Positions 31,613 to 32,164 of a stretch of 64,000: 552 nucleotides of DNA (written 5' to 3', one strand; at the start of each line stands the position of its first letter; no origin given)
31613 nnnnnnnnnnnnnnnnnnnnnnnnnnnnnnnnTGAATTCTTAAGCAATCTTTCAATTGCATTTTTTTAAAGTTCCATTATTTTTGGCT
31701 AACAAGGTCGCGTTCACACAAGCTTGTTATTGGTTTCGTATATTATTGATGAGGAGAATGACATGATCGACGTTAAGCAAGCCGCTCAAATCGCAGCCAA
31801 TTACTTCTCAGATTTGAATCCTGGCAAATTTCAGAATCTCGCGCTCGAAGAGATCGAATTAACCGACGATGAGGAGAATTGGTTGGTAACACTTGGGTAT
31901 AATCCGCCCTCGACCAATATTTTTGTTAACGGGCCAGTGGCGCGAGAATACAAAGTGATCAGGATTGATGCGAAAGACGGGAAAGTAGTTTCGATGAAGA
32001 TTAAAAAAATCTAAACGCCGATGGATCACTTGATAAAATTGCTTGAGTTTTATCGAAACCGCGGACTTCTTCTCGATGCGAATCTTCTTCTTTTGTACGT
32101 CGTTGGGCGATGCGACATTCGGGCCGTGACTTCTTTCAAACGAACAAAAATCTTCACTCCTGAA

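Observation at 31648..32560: AT-rich islet encoding a small PepSY-like protein immediately upstream of a PIN-domain protein, a candidate atypical toxin-antitoxin or defence pair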

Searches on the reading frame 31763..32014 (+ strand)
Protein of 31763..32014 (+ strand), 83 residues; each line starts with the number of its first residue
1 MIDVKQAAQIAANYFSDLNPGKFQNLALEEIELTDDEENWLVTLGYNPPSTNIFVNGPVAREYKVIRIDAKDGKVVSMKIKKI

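Call 3: search_protein_families(library=pfam, proteins=[window:31763-32014:+], max_evalue=1)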
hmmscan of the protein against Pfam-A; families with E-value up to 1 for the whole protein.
window:31763-32014:+ (83 aa): 1 family
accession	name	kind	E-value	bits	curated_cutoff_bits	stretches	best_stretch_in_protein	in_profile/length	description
PF03413.25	PepSY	-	0.092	13.5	24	1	4-78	4-59/60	Peptidase propeptide and YPEB domain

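Call 4: search_protein_families(library=padloc, proteins=[window:31763-32014:+], max_evalue=1)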
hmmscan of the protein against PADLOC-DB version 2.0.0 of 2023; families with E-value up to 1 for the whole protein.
window:31763-32014:+ (83 aa): 0 families

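Call 7: search_protein_families(library=ncbifam, proteins=[window:31763-32014:+], max_evalue=1)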
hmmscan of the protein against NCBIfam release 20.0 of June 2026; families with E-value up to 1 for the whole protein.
window:31763-32014:+ (83 aa): 0 families

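Call 8: search_protein_families(library=phrogs, proteins=[window:31763-32014:+], max_evalue=1)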
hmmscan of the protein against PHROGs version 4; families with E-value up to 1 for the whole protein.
window:31763-32014:+ (83 aa): 0 families

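Call 9: find_homologous_proteins(query=window:31763-32011:+)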
Query window:31763-32011:+ (83 aa): 23 proteins with E <= 0.001 among 24 candidates.
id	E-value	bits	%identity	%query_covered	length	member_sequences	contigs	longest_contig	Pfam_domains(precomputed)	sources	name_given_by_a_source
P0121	3.0e-47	175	100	100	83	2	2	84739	-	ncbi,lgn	-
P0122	9.7e-37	142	83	100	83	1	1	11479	-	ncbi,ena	-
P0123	6.2e-25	104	65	100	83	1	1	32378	-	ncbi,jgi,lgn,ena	-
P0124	2.3e-12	64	48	100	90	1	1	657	-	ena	-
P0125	9.6e-12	62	45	100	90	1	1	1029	-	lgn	-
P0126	1.3e-9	55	41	99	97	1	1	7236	-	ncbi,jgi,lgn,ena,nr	ncbi:MAG TPA: hypothetical protein VN783_15585 [Thermoanaerobaculia bacterium]|nr:hypothetical prote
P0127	2.8e-9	54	46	95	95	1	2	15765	-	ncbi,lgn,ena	-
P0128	4.0e-9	54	41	100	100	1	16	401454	-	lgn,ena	-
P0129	6.9e-9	53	44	99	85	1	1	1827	-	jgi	jgi:hypothetical protein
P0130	1.3e-8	52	46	100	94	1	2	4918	-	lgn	-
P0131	1.4e-8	52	43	100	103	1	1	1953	-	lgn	-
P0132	2.2e-8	52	43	100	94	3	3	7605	-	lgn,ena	-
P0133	6.5e-8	50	37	99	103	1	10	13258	-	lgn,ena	-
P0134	2.0e-7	49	38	100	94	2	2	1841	-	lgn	-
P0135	1.3e-6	46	38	100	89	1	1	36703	-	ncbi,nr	ncbi:MAG: hypothetical protein SF097_26085 [Acidobacteriota bacterium]|nr:hypothetical protein [Acid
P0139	1.5e-5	43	52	57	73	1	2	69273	-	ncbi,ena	-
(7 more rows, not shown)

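Call 25: predict_structure(alignment_id=A2)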
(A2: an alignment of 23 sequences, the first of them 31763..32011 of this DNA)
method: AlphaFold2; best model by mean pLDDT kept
length: 83 residues; sequences in the alignment: 23
mean_pLDDT: 88.5   pTM: 0.78
mean pLDDT of the five models: 88.5, 88.4, 87.2, 86.9, 84.6
residues with pLDDT >= 90: 55; 70-90: 18; 50-70: 10; < 50: 0
segments of 3 or more residues with pLDDT < 50: none
pLDDT, mean of each block of 10 residues (from residue 1): 97 89 88 98 88 58 96 96 80
secondary structure, 60 per line:
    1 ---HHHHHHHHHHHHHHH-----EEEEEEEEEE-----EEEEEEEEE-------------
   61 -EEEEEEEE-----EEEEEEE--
elements in order: H4-18 E24-33 E39-47 E62-69 E75-81

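Call 27: search_protein_families(library=pfam, alignment_id=A2, max_evalue=1)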
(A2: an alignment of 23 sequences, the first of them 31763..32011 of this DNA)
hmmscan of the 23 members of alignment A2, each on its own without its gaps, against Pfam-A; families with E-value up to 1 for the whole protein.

A. member 1, window:31763-32011:+ (83 aa): 1 family
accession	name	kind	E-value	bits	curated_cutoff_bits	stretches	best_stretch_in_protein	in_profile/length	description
PF03413.25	PepSY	-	0.092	13.5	24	1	4-78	4-59/60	Peptidase propeptide and YPEB domain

B. families by the number of members that match (of 23 scanned): 6 families
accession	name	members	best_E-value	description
PF03413.25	PepSY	8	0.00054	Peptidase propeptide and YPEB domain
PF04458.17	DUF505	2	0.073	Protein of unknown function (DUF505)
PF20786.2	DUF6840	1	0.0075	Family of unknown function (DUF6840)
PF25713.1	N4_GP8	1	0.036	Bacteriophage N4 DNA replication inhibitor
PF10668.15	Phage_terminase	1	0.077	Phage terminase small subunit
PF25696.1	Phage_Gp168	1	0.081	Bacteriophage beta-clamp binding protein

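Call 28: fold_search(model_id=the predicted structure, library=pdb)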
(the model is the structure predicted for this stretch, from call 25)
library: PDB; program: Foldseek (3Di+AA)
matches with E <= 10: 692; with E <= 0.001: 0
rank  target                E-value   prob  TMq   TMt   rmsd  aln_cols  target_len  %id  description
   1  5d9r                  2.8e-02  1.00  0.59  0.40   5.6       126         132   10  Crystal structure of a conserved domain in the intermembrane space region of the plastid division protein ARC6 (released 2015-11-11)
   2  6w40_B                3.3e-02  0.97  0.44  0.34   6.5        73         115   14  An enumerative algorithm for de novo design of proteins with diverse pocket structures (released 2020-04-08)
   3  8yi8_C                4.7e-02  0.90  0.39  0.27   6.7        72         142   19  The complex structure of SdnG with product (released 2025-10-22)
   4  8yhg_B                7.0e-02  0.80  0.39  0.27   6.4        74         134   20  The complex structure of SdnG with its analogue of substrate (released 2025-10-22)
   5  5had                  7.5e-02  0.99  0.45  0.31   5.8        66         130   14  Crystal structure of intermembrane space region of chloroplast protein ARC6 (released 2017-01-18)
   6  8yia_C                7.9e-02  0.82  0.39  0.28   6.2        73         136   20  The selenomethionine contained structure of SdnG (released 2025-10-22)
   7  2gey_A                1.0e-01  0.69  0.38  0.24   8.3        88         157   18  Crystal Structure of AclR a putative hydroxylase from Streptomyces galilaeus (released 2006-07-18)
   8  8ow1_P                1.1e-01  0.98  0.52  0.20   5.8        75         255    9  Cryo-EM structure of the yeast Inner kinetochore bound to a CENP-A nucleosome. (released 2023-08-09)
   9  9f4b_AA               1.1e-01  0.97  0.53  0.37   4.2        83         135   13  Pre-assembled baseplate cup of Klebsiella phage KP1 variant vB_Kpn_Lilla1 (released 2025-05-14)
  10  8ovx_P                1.2e-01  0.98  0.50  0.24   4.7        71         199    8  Cryo-EM structure of yeast CENP-OPQU+ bound to the CENP-A N-terminus (released 2023-08-09)
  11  2gey_C                1.2e-01  0.84  0.41  0.27   5.4        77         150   21  Crystal Structure of AclR a putative hydroxylase from Streptomyces galilaeus (released 2006-07-18)
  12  7xsi_B                1.3e-01  0.75  0.39  0.28   6.2        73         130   20  SdnG, a Diels Alderase catalyzed the formation of norbornene skeleton in Sordarin biosynthetic pathway (released 2022-12-28)
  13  2gey_B                1.3e-01  0.63  0.38  0.27   8.3        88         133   18  Crystal Structure of AclR a putative hydroxylase from Streptomyces galilaeus (released 2006-07-18)
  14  9iq7_B                1.4e-01  0.90  0.46  0.33   6.0        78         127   13  SacM-homologous of AkaM (released 2025-07-16)
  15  9iql_B                1.5e-01  0.89  0.46  0.33   6.0        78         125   13  SacM in complex with L6S (released 2025-07-16)
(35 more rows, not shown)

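Call 67: search_protein_representatives(alignment_id=A2)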
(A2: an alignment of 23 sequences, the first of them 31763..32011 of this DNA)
Query: 23 sequences, 94 profile positions. Proteins with E-value up to 0.001 (for the whole library): 3838; up to 1e-10: 2181; up to 1e-30: 1. The best 150 are listed.
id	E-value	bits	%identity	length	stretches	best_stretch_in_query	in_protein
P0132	5.4e-31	122.4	-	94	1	1-94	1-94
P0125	4.5e-28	113.1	-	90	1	1-94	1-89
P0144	2.5e-27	110.7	-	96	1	1-93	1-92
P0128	2.7e-27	110.6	-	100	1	1-94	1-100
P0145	5.7e-27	109.5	-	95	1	1-93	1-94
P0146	6.5e-27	109.3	-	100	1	1-93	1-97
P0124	9.2e-27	108.9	-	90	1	1-94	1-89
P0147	9.9e-27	108.7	-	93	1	1-93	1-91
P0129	1.1e-26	108.6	-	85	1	1-93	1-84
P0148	2.2e-26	107.6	-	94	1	1-93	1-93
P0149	2.6e-26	107.4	-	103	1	2-94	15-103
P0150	3.3e-26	107.1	-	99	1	1-94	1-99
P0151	3.8e-26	106.9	-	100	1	1-93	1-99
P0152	5.4e-26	106.4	-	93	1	1-94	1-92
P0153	7.3e-26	106.0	-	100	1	1-92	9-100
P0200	1.8e-23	98.3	-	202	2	3-87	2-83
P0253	4.8e-22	93.7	-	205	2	4-87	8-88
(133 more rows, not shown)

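Call 88: find_encoding_contigs(protein=P0200, flank=4000, max_places=4)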
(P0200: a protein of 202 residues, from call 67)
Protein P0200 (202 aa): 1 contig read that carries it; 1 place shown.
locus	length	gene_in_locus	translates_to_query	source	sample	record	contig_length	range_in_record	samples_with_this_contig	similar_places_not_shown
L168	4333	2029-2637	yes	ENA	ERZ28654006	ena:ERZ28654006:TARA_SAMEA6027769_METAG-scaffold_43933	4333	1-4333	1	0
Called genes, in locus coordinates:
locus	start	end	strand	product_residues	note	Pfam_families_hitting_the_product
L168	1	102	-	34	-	?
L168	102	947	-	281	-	PF01678:DAP_epimerase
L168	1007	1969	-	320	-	PF01745:IPT (weak), PF01715:IPPT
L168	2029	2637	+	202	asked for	-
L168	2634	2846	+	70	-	-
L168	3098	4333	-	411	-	?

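Call 89: find_encoding_contigs(protein=P0253, flank=4000, max_places=4)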
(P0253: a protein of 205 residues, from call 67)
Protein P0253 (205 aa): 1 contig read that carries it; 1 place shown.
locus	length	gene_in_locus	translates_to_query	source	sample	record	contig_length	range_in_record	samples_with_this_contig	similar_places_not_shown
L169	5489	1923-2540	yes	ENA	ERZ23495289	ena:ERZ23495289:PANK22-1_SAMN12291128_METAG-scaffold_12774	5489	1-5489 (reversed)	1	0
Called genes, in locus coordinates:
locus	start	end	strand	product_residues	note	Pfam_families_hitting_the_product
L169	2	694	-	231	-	?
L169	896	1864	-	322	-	PF01745:IPT (weak), PF01715:IPPT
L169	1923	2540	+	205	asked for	-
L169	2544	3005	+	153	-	-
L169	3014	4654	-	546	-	PF01555:N6_N4_Mtase, PF04471:Mrr_cat, PF22722:NA-iREase1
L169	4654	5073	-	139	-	-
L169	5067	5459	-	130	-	-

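Call 90: find_encoding_contigs(protein=P0146, flank=4000, max_places=4)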
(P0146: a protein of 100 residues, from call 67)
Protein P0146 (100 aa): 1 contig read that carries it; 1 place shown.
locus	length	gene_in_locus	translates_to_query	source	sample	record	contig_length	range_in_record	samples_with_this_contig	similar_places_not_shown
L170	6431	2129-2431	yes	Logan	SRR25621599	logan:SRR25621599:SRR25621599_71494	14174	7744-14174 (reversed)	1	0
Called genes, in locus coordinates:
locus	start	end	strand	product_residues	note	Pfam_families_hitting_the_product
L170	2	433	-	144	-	?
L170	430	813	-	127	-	PF00293:NUDIX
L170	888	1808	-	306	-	PF02683:DsbD_TM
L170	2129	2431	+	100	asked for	-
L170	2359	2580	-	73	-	-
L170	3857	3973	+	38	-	-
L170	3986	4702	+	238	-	-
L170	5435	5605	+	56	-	-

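Call 92: find_encoding_contigs(protein=P0139, flank=3000, max_places=3)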
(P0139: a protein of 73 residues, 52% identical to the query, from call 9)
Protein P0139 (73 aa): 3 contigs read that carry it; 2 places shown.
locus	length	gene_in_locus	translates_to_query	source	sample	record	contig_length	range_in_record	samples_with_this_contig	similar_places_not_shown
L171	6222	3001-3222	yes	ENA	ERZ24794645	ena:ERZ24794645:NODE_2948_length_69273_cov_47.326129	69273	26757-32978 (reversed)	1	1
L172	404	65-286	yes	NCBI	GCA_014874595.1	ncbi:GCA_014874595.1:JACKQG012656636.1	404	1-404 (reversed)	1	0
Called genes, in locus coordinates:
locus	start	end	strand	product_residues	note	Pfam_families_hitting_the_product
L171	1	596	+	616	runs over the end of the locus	PF02366:PMT, PF13231:PMT_2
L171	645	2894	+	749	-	PF03104:DNA_pol_B_exo1, PF00136:DNA_pol_B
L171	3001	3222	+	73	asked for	-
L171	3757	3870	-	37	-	-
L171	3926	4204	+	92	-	PF00072:Response_reg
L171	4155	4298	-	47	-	-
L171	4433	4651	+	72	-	PF09720:Unstab_antitox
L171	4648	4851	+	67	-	-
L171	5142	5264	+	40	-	-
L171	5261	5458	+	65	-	PF20126:TumE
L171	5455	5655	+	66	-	-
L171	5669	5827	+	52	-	-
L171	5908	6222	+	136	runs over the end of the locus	PF02810:SEC-C (weak), PF13181:TPR_8 (faint)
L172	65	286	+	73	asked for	-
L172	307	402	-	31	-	?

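Call 93: find_encoding_contigs(protein=P0128, flank=3000, max_places=3)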
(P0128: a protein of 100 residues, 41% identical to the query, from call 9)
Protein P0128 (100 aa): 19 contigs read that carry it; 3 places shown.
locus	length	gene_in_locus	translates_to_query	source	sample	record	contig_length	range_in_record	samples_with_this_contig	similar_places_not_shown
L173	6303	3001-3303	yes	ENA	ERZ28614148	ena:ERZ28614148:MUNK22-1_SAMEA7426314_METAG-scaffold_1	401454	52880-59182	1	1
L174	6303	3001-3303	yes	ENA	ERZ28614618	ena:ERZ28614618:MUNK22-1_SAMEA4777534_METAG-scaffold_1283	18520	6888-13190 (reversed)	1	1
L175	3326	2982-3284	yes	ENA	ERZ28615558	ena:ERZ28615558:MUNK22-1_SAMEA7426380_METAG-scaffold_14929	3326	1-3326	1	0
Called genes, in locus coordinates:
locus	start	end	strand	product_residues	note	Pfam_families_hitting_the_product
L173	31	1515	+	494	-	PF00656:Peptidase_C14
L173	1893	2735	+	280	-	PF04055:Radical_SAM, PF13186:SPASM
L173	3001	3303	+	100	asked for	-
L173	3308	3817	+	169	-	-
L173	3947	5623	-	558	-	PF00682:HMGL-like, PF22615:IPMS_D2, PF08502:LeuA_dimer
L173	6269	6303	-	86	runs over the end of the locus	PF07578:LAB_N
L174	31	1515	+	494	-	PF00656:Peptidase_C14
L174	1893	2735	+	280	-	PF04055:Radical_SAM, PF13186:SPASM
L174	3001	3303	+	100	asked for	-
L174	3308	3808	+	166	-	-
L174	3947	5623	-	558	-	PF00682:HMGL-like, PF22615:IPMS_D2, PF08502:LeuA_dimer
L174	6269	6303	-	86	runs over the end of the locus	PF07578:LAB_N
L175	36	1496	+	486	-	PF00656:Peptidase_C14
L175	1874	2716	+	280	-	PF04055:Radical_SAM, PF13186:SPASM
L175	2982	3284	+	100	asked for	-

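Call 94: find_encoding_contigs(protein=P0135, flank=3000, max_places=3)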
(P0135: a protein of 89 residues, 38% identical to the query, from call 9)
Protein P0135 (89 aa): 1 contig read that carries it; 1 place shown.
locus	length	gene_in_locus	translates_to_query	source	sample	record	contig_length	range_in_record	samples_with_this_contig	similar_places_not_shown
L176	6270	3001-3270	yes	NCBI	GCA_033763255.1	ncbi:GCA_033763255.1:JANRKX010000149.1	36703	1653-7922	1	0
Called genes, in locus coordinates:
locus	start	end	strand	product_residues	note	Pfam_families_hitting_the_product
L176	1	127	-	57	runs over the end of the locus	-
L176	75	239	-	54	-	-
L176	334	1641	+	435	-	PF01595:CNNM, PF00571:CBS, PF03471:CorC_HlyC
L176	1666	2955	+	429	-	PF04455:Saccharop_dh_N, PF21571:ArgZ-like_C_1st, PF21570:ArgZ-like_C_2nd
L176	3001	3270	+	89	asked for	-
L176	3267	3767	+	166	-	-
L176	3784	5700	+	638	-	PF02129:Peptidase_S15, PF08530:PepX_C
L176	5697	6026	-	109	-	PF24393:Pepco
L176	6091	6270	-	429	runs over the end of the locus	PF12770:CHAT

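Call 95: find_encoding_contigs(protein=P0133, flank=3000, max_places=3)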
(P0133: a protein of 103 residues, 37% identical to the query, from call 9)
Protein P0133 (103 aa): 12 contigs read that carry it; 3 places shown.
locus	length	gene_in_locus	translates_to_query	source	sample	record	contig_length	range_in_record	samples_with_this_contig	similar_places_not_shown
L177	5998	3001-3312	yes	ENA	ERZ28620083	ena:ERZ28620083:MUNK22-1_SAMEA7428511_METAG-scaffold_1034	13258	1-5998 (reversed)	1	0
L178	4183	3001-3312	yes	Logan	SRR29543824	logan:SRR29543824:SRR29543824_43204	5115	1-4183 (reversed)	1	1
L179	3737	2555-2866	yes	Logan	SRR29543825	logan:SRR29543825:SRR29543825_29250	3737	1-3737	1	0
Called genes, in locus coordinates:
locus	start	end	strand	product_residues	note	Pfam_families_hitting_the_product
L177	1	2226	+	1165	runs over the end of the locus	PF00176:SNF2-rel_dom, PF00270:DEAD (weak), PF04851:ResIII, PF00271:Helicase_C, PF13020:NOV_C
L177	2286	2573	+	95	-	PF02604:PhdYeFM_antitox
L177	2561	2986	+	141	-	PF01850:PIN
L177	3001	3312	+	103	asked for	-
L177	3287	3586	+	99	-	PF04365:BrnT_toxin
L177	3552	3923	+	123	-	PF14384:BrnA_antitoxin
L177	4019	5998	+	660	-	?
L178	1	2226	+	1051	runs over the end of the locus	?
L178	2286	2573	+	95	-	PF02604:PhdYeFM_antitox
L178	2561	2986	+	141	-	PF01850:PIN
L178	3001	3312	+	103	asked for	-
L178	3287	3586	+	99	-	PF04365:BrnT_toxin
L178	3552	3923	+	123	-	PF14384:BrnA_antitoxin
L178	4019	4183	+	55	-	?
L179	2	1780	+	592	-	?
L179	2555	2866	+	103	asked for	-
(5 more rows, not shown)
